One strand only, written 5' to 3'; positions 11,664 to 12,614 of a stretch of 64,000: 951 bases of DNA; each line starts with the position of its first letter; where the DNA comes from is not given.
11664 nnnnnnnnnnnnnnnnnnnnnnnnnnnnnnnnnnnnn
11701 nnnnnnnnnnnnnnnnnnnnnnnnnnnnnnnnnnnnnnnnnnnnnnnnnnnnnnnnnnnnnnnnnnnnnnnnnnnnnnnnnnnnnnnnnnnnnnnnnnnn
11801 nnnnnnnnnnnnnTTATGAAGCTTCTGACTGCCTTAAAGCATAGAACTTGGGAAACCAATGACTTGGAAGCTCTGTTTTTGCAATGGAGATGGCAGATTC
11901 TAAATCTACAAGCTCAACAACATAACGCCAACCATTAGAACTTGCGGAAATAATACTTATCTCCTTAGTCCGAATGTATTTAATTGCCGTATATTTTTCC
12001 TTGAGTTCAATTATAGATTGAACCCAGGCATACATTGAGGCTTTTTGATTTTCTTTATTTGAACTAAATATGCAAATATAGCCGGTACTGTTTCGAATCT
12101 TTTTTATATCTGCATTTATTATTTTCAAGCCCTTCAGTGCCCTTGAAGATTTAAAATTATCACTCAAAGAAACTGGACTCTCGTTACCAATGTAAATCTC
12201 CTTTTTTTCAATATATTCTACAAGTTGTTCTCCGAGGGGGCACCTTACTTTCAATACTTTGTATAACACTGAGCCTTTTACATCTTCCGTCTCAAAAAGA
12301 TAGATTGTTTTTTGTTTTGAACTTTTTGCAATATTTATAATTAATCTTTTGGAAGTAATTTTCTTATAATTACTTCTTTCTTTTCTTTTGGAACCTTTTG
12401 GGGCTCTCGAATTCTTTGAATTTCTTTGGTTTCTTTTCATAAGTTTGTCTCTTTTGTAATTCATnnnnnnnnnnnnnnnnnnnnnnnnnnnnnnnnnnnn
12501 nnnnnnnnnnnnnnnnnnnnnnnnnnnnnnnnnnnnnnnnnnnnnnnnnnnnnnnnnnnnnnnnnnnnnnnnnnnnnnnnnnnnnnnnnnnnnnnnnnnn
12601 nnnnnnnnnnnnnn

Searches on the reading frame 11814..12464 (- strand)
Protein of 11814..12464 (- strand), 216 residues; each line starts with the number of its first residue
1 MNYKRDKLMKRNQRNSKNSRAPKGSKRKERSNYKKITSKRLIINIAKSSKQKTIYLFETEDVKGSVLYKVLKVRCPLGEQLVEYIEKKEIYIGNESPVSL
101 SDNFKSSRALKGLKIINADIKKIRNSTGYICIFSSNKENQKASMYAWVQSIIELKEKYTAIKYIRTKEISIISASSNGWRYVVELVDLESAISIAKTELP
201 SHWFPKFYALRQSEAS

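Call 44: search_protein_families(library=pfam, proteins=[window:11814-12464:-], max_evalue=0.01)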
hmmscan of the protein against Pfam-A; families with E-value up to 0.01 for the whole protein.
window:11814-12464:- (216 aa): 1 family
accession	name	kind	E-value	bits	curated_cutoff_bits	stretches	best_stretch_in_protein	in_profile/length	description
PF14060.11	DUF4252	-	0.0048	17.5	23.9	1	113-185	28-97/125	Domain of unknown function (DUF4252)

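Call 67: search_protein_families(library=ncbifam, proteins=[window:11814-12464:-], max_evalue=0.01)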
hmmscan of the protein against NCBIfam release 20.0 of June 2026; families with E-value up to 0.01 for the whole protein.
window:11814-12464:- (216 aa): 1 family
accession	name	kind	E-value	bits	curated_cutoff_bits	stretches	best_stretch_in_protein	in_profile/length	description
NF002004.0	PRK00802.1-4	equivalog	0.00034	20.2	211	1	101-186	89-172/182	DNA-3-methyladenine glycosylase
